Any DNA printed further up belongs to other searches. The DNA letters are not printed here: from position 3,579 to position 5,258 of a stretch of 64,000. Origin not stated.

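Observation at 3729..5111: ArcD-like arginine:ornithine antiporter gene with no adjacent arginine deiminase pathway genes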

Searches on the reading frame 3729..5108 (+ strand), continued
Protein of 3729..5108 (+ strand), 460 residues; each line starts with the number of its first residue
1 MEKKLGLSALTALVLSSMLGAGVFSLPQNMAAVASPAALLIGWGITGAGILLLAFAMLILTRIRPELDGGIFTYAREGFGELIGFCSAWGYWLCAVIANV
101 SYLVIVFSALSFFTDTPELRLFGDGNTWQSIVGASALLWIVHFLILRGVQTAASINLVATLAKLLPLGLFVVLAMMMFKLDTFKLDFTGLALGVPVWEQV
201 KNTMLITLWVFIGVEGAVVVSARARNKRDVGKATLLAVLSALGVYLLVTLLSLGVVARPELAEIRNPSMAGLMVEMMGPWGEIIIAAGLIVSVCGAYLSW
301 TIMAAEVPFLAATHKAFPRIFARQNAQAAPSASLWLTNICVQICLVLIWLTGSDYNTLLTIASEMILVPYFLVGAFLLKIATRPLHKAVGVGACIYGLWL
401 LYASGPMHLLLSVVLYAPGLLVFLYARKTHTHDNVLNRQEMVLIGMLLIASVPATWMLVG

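Call 54: search_protein_families(proteins=[L079:11454-12314:+, L079:8788-9609:+, L079:7876-8778:+, L079:5896-6690:+, L079:4716-5744:+, L055:11456-12397:-, L055:12617-12979:+, L055:5497-6132:+, L060:9327-9794:+, L060:11513-11929:-], library=ncbifam, max_evalue=0.00001)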
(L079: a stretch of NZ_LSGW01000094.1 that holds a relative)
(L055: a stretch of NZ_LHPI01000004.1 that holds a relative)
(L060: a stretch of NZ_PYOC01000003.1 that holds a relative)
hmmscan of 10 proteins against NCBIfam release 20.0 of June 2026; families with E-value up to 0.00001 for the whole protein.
L079:11454-12314:+ (287 aa): 1 family
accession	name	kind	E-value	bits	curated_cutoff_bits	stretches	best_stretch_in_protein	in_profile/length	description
NF040961.1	MamO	equivalog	7.2e-09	34.5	800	1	161-283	528-647/648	magnetosome protein MamO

L079:8788-9609:+ (274 aa): 216 families (the best 25 are shown)
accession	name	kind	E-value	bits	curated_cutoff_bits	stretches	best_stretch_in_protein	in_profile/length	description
NF006072.0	PRK08217.1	subfamily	2.5e-115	384.6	298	1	22-274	1-253/253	3-ketoacyl-(acyl-carrier-protein) reductase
NF004198.0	PRK05653.1-3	equivalog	2.3e-63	214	296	1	25-273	6-247/248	3-oxoacyl-ACP reductase FabG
TIGR01830.1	3oxo_ACP_reduc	equivalog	1.6e-58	198.2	297.75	1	31-272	3-238/239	3-oxoacyl-[acyl-carrier-protein] reductase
NF009466.0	PRK12826.1-2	subfamily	5.1e-51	173.5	222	1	26-272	3-244/248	3-oxoacyl-ACP reductase FabG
NF004197.0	PRK05653.1-1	equivalog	2e-48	165.2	332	1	23-272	4-246/249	3-oxoacyl-ACP reductase FabG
NF004199.0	PRK05653.1-4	equivalog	6.2e-46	157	301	1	22-273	1-246/247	3-oxoacyl-ACP reductase FabG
TIGR01829.1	AcAcCoA_reduct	subfamily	2.2e-45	155.2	302.1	1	27-272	1-240/242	acetoacetyl-CoA reductase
NF009464.0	PRK12824.1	subfamily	2.7e-43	148.4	269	1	26-272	2-242/245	3-oxoacyl-ACP reductase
NF005067.0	PRK06484.1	equivalog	6.5e-42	143.7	713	1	21-272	268-511/524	short chain dehydrogenase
NF005559.1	PRK07231.1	subfamily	8.3e-42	143.4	215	1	24-272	2-247/249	glucose 1-dehydrogenase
NF004200.0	PRK05653.1-5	equivalog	1.4e-41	142.6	273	1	27-272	3-241/242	3-oxoacyl-ACP reductase FabG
NF005400.0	PRK06947.1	equivalog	6.3e-41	140.3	367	1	25-271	5-251/252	SDR family oxidoreductase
NF004777.0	PRK06123.1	equivalog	1.1e-40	139.6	383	1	26-271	3-248/249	SDR family oxidoreductase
NF004791.0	PRK06138.1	equivalog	9.3e-40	136.5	312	1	22-272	1-249/252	SDR family oxidoreductase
NF004818.0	PRK06172.1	equivalog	2.3e-39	135.3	336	1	22-272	3-250/253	SDR family oxidoreductase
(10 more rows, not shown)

L079:7876-8778:+ (301 aa): 11 families
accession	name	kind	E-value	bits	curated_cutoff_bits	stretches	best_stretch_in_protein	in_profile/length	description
TIGR01692.1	HIBADH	equivalog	1.9e-118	395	291.6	1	6-290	1-287/288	3-hydroxyisobutyrate dehydrogenase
TIGR01505.1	tartro_sem_red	equivalog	4.8e-59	200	340.75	1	3-294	1-286/291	2-hydroxy-3-oxopropionate reductase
NF008592.0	PRK11559.1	equivalog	4.4e-57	193.6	397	1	2-290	3-286/296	2-hydroxy-3-oxopropionate reductase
NF012005.0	PRK15461.1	equivalog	3.7e-50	170.8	348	1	1-288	1-284/298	sulfolactaldehyde 3-reductase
NF043037.1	ThreonDh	equivalog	7.8e-48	163.4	350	1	3-290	4-287/297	L-threonate dehydrogenase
NF011633.0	PRK15059.1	equivalog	8.7e-37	126.9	451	1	3-288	2-281/292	2-hydroxy-3-oxopropionate reductase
NF007161.0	PRK09599.1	subfamily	2.7e-23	82.7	271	1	3-187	2-191/302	NADP-dependent phosphogluconate dehydrogenase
TIGR00872.1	gnd_rel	equivalog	3.8e-18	65.7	297.2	1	3-189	2-191/299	phosphogluconate dehydrogenase (NAD(+)-dependent, decarboxylating)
NF006765.0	PRK09287.1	equivalog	2.2e-14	53.2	413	1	2-188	4-202/476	NADP-dependent phosphogluconate dehydrogenase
TIGR00873.1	gnd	equivalog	1.6e-12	47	426.7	1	4-186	2-196/467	decarboxylating NADP(+)-dependent phosphogluconate dehydrogenase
NF042925.1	FHMPC_DH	equivalog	5e-08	32.6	500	1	3-52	2-51/304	5-formyl-3-hydroxy-2-methylpyridine 4-carboxylate 5-dehydrogenase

L079:5896-6690:+ (265 aa): 73 families (the best 25 are shown)
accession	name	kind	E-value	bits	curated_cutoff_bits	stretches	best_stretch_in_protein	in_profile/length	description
NF006566.0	PRK09076.1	subfamily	6.1e-123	409.5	286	1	1-256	4-259/260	enoyl-CoA hydratase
NF005803.0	PRK07658.1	equivalog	2.8e-61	207.2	313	1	2-255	2-255/257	enoyl-CoA hydratase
NF004475.0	PRK05809.1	subfamily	5.2e-58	196.6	394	1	3-254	5-257/260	short-chain-enoyl-CoA hydratase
NF051848.1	EnCoAHydtEchA19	equivalog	7e-58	196.2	400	1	4-255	2-256/258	enoyl-CoA hydratase EchA19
NF005802.0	PRK07657.1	equivalog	1.3e-57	195.4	363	1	9-255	11-258/260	enoyl-CoA hydratase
NF007239.0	PRK09674.1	equivalog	8.3e-54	182.7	371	1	8-255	10-255/257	2,3-dehydroadipyl-CoA hydratase PaaF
NF006007.0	PRK08138.1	subfamily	1.8e-52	178.3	355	1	10-255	16-259/261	enoyl-CoA hydratase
NF006100.0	PRK08252.1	subfamily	7.7e-51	173.1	282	1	3-255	4-252/254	crotonase/enoyl-CoA hydratase family protein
NF046063.1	oxepin_alt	equivalog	9.3e-48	162.9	300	1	6-253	4-254/254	oxepin-CoA hydrolase, alternative type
NF004840.0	PRK06190.1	equivalog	1e-46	159.7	253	1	6-244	8-245/260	enoyl-CoA hydratase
NF004517.0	PRK05862.1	equivalog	1.4e-46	159.1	396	1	4-255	6-255/257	enoyl-CoA hydratase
NF004781.0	PRK06127.1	subfamily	4.5e-46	157.7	291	1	3-254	12-266/269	enoyl-CoA hydratase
NF004796.0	PRK06144.1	subfamily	9e-44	149.9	272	1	3-255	9-260/262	enoyl-CoA hydratase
NF042430.2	EnCoAhydt_DpgD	equivalog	1.6e-43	149.1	400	1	8-255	3-256/258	enoyl-CoA-hydratase DpgD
NF005700.0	PRK07511.1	subfamily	5.4e-43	147.5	274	1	26-255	28-259/260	enoyl-CoA hydratase family protein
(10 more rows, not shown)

L079:4716-5744:+ (343 aa): 22 families
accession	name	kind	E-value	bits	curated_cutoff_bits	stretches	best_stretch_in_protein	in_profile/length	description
NF042972.1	AcrlCoAredClosAcrC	equivalog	4.9e-91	305.2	640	1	1-330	1-330/378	acryloyl-CoA reductase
NF045552.1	GlutCoADH_Des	equivalog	1e-69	235.6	470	1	1-326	1-329/387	glutaryl-CoA dehydrogenase Acd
TIGR03207.1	cyc_hxne_CoA_dh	equivalog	5.1e-66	222.9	575.35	1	5-335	1-331/372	cyclohexanecarboxyl-CoA dehydrogenase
NF042439.1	SulpropCoADesulf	equivalog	3.9e-65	220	600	1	15-327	3-321/379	3-sulfinopropanoyl-CoA desulfinase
NF045652.1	ProlPCPDhRedW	equivalog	5.8e-63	213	650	1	8-319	3-317/376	L-prolyl-[peptidyl-carrier protein] dehydrogenase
NF058590.1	AcCoDHFadEBacil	equivalog_domain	1.7e-61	208.4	600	1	5-306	21-322/586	acyl-CoA dehydrogenase FadE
NF043006.1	CyhCrbnylCoADH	equivalog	5.6e-61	206.6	650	1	4-326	3-325/380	cyclohexane-1-carbonyl-CoA dehydrogenase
NF053553.1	prodigi_MBC_PigA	equivalog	4.9e-60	203.6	500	1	1-320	1-323/381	prodigiosin MBC biosynthesis dehydrogenase PigA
NF008997.0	PRK12341.1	equivalog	1.7e-48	165.6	537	1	1-324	1-324/382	acyl-CoA dehydrogenase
NF002885.1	PRK03354.1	equivalog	1.4e-47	162.6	540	1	1-327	1-324/378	crotonobetainyl-CoA dehydrogenase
NF052270.1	Staph_DH_FadE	equivalog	1.1e-36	126.5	600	1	105-330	125-347/400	acyl-CoA dehydrogenase FadE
NF049984.1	Rv1679_FadE16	equivalog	3.7e-34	118.6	600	1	25-324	13-313/371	Rv1679 family acyl-CoA dehydrogenase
NF007000.1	PRK09463.1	subfamily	5e-29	101.2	600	1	4-331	42-387/726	acyl-CoA dehydrogenase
TIGR03203.1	pimD_small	equivalog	4.1e-25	88.7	652.7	1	45-301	46-302/378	pimeloyl-CoA dehydrogenase small subunit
NF009586.0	PRK13026.1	subfamily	1e-24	86.9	608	1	4-331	77-422/777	acyl-CoA dehydrogenase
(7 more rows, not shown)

L055:11456-12397:- (314 aa): 3 families
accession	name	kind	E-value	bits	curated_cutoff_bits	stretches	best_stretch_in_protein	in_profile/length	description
TIGR00688.1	rarD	equivalog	2.4e-43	148.5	130.15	1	25-277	3-255/256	EamA family transporter RarD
NF011959.0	PRK15430.1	equivalog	4e-43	147.8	540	1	22-303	6-286/296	EamA family transporter RarD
TIGR00950.1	2A78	equivalog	7.3e-09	35.4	230.2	1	36-298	1-264/264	carboxylate/amino acid/amine transporter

L055:12617-12979:+ (121 aa): 0 families

L055:5497-6132:+ (212 aa): 91 families (the best 25 are shown)
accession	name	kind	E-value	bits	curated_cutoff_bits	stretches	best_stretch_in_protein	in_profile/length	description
NF052445.1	RespRegMctR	equivalog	2e-72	242.9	300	1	5-210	2-204/205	two-component system response regulator MctR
NF011896.0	PRK15369.1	equivalog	5.7e-47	160.1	242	1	4-209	3-208/211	two component system response regulator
NF007018.1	PRK09483.1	equivalog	6e-44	150.3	280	1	5-211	2-209/217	UvrY/SirA/GacA family response regulator transcription factor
NF007935.0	PRK10651.1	equivalog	2.3e-42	144.6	250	1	3-207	5-212/216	two-component system response regulator NarL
NF007708.0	PRK10403.1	equivalog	7.7e-40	136.6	343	1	5-198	7-201/215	nitrate/nitrite response regulator protein NarP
NF047785.1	respo_reg_MadR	equivalog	1.9e-36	125.4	300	1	5-211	1-209/209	MadR family response regulator transcription factor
NF007685.0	PRK10360.1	equivalog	7.6e-30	104.2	258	1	5-204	2-191/196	response regulator transcription factor UhpA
NF007419.0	PRK09958.1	equivalog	9.2e-28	97.2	251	1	7-206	3-199/204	acid-sensing system DNA-binding response regulator EvgA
NF007403.0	PRK09935.1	equivalog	1.3e-26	93.5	271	1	6-208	5-207/210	fimbria biosynthesis transcriptional regulator FimZ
NF008098.0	PRK10840.1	equivalog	2.2e-23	82.8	235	1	4-204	3-204/216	response regulator transcription factor RcsB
NF041367.1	CheY_Halo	equivalog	2.4e-23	82.7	200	1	7-121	1-113/114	chemotaxis protein CheY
NF001965.0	PRK00742.1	subfamily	3e-23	82.6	293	1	3-126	2-135/357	chemotaxis-specific protein-glutamate methyltransferase CheB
NF006900.1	PRK09390.1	equivalog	8.2e-23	81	255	1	2-207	2-199/203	response regulator FixJ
NF008677.0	PRK11697.1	equivalog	1.5e-22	80.1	246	1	5-126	2-120/238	two-component system response regulator BtsR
NF009206.0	PRK12555.1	subfamily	2.3e-21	76.1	342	1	5-168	1-162/340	chemotaxis-specific protein-glutamate methyltransferase CheB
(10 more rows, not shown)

L060:9327-9794:+ (156 aa): 4 families
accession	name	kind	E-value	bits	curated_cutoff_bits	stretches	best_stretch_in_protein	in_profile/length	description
TIGR00623.2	SOS_SulA_coli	exception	6.4e-16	58.6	150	1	28-152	23-151/168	SOS-induced cell division inhibitor SulA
NF007892.0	PRK10595.1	equivalog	1.2e-14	54.5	162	1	35-152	32-152/169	cell division inhibitor SulA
NF041583.1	SOS_SulA_aeru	exception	4.3e-08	33.2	150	1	43-143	52-152/157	SOS-induced cell division inhibitor SulA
NF033429.2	ImuA_translesion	equivalog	2.3e-07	30.9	150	1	37-151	38-153/181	translesion DNA synthesis-associated protein ImuA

L060:11513-11929:- (139 aa): 0 families

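Call 59: list_cluster_members(proteins=[P0123, P0127, P0129, P0130, P0131, P0133, P0134, P0135, P0137, P0139])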
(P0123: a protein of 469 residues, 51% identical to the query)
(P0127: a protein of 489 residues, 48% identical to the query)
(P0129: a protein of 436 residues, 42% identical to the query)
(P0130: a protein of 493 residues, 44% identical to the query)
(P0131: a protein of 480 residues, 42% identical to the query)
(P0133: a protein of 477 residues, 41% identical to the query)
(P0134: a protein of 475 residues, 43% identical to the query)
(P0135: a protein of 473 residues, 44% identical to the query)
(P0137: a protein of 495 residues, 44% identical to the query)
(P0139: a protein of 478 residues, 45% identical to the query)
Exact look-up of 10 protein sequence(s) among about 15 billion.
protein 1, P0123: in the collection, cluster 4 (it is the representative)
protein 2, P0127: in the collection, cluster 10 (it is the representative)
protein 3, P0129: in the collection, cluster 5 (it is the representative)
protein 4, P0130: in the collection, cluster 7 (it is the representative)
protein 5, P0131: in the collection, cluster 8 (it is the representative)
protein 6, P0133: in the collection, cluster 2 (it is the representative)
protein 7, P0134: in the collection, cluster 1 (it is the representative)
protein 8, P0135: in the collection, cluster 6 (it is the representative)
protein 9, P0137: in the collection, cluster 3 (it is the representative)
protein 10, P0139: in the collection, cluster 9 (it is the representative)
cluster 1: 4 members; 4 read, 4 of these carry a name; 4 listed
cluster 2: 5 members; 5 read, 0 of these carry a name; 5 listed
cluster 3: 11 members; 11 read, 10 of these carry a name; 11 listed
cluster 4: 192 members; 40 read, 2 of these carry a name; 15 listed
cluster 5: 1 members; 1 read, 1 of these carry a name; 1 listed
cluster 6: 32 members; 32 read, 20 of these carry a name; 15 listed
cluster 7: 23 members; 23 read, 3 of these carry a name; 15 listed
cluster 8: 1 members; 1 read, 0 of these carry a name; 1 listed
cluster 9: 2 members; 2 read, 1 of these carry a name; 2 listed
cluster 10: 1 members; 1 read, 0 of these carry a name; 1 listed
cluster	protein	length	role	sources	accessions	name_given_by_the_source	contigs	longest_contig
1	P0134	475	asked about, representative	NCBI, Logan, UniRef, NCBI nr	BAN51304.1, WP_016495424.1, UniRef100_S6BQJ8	basic amino acid/polyamine antiporter [Metapseudomonas resinovorans] | Arginine/ornithine antiporter n=1 Tax=Metapseudomonas resinovorans NBRC 106553 ... | basic amino acid/polyamine antiporter [Pseudomonas resinovorans]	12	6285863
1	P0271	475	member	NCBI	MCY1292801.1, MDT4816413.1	Arginine/ornithine antiporter [compost metagenome]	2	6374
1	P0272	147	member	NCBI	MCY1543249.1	Arginine/ornithine antiporter [compost metagenome]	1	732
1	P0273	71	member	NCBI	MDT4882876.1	arginine-ornithine antiporter [compost metagenome]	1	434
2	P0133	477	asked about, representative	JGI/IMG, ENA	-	-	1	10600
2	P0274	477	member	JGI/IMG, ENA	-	-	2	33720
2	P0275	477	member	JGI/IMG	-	-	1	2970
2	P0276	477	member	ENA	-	-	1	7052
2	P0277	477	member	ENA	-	-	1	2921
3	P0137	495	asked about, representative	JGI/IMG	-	arginine:ornithine antiporter / lysine permease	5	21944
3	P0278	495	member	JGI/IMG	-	arginine:ornithine antiporter / lysine permease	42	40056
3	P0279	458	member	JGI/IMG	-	arginine:ornithine antiporter/lysine permease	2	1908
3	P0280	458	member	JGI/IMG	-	arginine:ornithine antiporter/lysine permease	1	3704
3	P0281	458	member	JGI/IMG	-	arginine:ornithine antiporter/lysine permease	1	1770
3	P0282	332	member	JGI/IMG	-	arginine:ornithine antiporter / lysine permease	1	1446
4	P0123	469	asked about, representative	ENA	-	-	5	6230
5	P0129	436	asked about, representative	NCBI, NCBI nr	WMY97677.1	MAG: amino acid permease [Arsenophonus sp.]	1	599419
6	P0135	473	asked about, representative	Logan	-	-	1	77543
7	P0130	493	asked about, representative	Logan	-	-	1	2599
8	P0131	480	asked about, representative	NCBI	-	-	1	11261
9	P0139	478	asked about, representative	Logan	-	-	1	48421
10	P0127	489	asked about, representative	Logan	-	-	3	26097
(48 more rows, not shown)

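Call 60: find_encoding_contigs(protein=P0134, flank=7000, max_places=2)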
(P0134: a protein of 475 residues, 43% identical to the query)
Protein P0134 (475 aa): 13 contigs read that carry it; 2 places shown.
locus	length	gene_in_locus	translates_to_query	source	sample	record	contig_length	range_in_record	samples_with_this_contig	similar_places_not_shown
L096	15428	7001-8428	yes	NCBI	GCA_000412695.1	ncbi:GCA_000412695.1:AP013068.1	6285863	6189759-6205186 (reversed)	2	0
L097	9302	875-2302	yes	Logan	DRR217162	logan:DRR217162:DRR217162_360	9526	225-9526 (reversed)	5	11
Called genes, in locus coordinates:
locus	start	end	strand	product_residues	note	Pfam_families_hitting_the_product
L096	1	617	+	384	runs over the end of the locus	PF25973:BSH_CzcB (weak), PF25954:Beta-barrel_RND_2, PF25990:Beta-barrel_YknX (weak)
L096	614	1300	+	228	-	PF00005:ABC_tran, PF13304:AAA_21 (faint)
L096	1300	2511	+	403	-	PF12704:MacB_PCD, PF02687:FtsX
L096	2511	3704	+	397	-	PF12704:MacB_PCD, PF02687:FtsX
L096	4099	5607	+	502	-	PF00324:AA_permease, PF13520:AA_permease_2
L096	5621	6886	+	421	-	PF02274:ADI, PF19420:DDAH_eukar (weak)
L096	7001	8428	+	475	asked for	PF00324:AA_permease, PF03845:Spore_permease (weak), PF13520:AA_permease_2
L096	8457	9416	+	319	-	PF01545:Cation_efflux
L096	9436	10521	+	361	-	PF25919:BSH_CusB (faint), PF25917:BSH_RND (weak), PF25967:RND-MFP_C (weak), PF25989:YknX_C (weak)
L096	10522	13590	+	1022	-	PF00873:ACR_tran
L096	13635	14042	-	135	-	PF03061:4HBT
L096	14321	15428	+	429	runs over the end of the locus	PF00083:Sugar_tr, PF07690:MFS_1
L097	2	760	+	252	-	?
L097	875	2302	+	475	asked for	PF00324:AA_permease, PF03845:Spore_permease (weak), PF13520:AA_permease_2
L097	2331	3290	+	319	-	PF01545:Cation_efflux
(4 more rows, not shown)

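Call 61: search_protein_families(proteins=[L007:6105-6980:+, L014:10274-11674:+, L087:9953-11416:+, L071:9995-11389:+, L058:10001-11413:+, L079:10001-11431:+, L008:6944-8407:+, L007:6989-8320:+], library=ncbifam, max_evalue=1e-60)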
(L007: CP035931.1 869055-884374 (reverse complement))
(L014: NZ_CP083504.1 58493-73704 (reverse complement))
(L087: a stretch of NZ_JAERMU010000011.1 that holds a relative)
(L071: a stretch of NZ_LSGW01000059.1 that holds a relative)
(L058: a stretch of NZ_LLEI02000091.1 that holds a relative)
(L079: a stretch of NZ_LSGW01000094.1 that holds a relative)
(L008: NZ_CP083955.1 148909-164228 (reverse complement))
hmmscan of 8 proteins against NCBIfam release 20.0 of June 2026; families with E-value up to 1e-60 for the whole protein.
L007:6105-6980:+ (292 aa): 0 families

L014:10274-11674:+ (467 aa): 1 family
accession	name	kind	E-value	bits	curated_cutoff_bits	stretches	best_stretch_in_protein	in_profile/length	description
NF008611.1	PRK11588.1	equivalog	6.6e-88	295.5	500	1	7-460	2-482/492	putative basic amino acid antiporter YfcC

L087:9953-11416:+ (488 aa): 3 families
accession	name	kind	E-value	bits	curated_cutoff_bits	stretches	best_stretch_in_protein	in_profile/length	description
TIGR03810.1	arg_ornith_anti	equivalog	1.8e-183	610.5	591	1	18-488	1-468/468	arginine-ornithine antiporter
TIGR00905.1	2A0302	subfamily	4.8e-173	576.3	409.05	1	16-488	5-473/473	basic amino acid/polyamine antiporter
NF040512.1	histam_anti_2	exception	8.6e-107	357.7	725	1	17-479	2-474/477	histidine-histamine antiporter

L071:9995-11389:+ (465 aa): 3 families
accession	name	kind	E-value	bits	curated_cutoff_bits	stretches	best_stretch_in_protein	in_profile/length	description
TIGR00905.1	2A0302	subfamily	6.7e-157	523.1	409.05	1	3-464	6-467/473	basic amino acid/polyamine antiporter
TIGR03810.1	arg_ornith_anti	equivalog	2.9e-144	481.3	591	1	5-461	2-459/468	arginine-ornithine antiporter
NF040512.1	histam_anti_2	exception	3.4e-101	339.3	725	1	3-455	2-468/477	histidine-histamine antiporter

L058:10001-11413:+ (471 aa): 3 families
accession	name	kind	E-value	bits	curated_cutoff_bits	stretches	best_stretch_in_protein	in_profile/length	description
TIGR03810.1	arg_ornith_anti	equivalog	1.3e-168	561.5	591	1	3-470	1-468/468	arginine-ornithine antiporter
TIGR00905.1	2A0302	subfamily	2e-168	561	409.05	1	3-470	7-473/473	basic amino acid/polyamine antiporter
NF040512.1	histam_anti_2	exception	2.1e-103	346.6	725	1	2-460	2-473/477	histidine-histamine antiporter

L079:10001-11431:+ (477 aa): 3 families
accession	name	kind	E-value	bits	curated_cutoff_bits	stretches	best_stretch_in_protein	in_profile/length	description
TIGR03810.1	arg_ornith_anti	equivalog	7.4e-181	601.9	591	1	3-476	1-467/468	arginine-ornithine antiporter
TIGR00905.1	2A0302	subfamily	2.2e-175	584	409.05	1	3-476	7-472/473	basic amino acid/polyamine antiporter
NF040512.1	histam_anti_2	exception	2.6e-110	369.4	725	1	2-470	2-476/477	histidine-histamine antiporter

L008:6944-8407:+ (488 aa): 3 families
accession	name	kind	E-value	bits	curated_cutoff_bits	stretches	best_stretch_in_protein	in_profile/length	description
TIGR03810.1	arg_ornith_anti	equivalog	4e-183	609.4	591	1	20-485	2-466/468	arginine-ornithine antiporter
TIGR00905.1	2A0302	subfamily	7.4e-174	579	409.05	1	19-485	7-471/473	basic amino acid/polyamine antiporter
NF040512.1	histam_anti_2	exception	1.2e-120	403.5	725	1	20-480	4-476/477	histidine-histamine antiporter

L007:6989-8320:+ (444 aa): 3 families
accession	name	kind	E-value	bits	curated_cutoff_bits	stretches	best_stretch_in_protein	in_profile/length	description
TIGR00905.1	2A0302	subfamily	5.4e-146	487.1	409.05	1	3-438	6-444/473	basic amino acid/polyamine antiporter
TIGR03810.1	arg_ornith_anti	equivalog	2.9e-143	478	591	1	5-431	2-431/468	arginine-ornithine antiporter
NF040512.1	histam_anti_2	exception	1.4e-95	320.8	725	1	3-437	2-452/477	histidine-histamine antiporter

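Call 62: search_protein_families(proteins=[L007:6105-6980:+, L071:9098-9982:+], library=ncbifam, max_evalue=0.00001)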
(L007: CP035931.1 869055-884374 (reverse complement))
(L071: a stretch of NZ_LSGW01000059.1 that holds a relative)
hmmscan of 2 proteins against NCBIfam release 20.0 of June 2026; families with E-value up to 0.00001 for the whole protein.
L007:6105-6980:+ (292 aa): 5 families
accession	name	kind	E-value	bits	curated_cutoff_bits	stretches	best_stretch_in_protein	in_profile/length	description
NF007020.0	PRK09485.1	equivalog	5.8e-40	137.2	215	1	3-291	15-304/306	homocysteine S-methyltransferase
NF006396.0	PRK08645.1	equivalog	9.1e-32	109.9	453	1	3-289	14-283/611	bifunctional homocysteine S-methyltransferase/methylenetetrahydrofolate reductase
NF005718.0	PRK07534.1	equivalog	3.2e-13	49.7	338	1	5-288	19-292/337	betaine--homocysteine S-methyltransferase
TIGR02082.1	metH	equivalog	1.4e-10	39.5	1010.85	0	178-291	210-313/1182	methionine synthase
NF007024.0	PRK09490.1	equivalog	8.2e-09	33.8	1497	1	27-289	59-328/1234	methionine synthase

L071:9098-9982:+ (295 aa): 5 families
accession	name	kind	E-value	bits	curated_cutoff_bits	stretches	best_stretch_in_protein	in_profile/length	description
NF007020.0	PRK09485.1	equivalog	5.2e-34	117.7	215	2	3-214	15-234/306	homocysteine S-methyltransferase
NF006396.0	PRK08645.1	equivalog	4.8e-27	94.3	453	1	3-294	14-284/611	bifunctional homocysteine S-methyltransferase/methylenetetrahydrofolate reductase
NF005718.0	PRK07534.1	equivalog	1.2e-13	51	338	1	5-103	19-115/337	betaine--homocysteine S-methyltransferase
TIGR02082.1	metH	equivalog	1.2e-10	39.7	1010.85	0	31-102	47-122/1182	methionine synthase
NF007024.0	PRK09490.1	equivalog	4.8e-08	31.3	1497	0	27-102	59-139/1234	methionine synthase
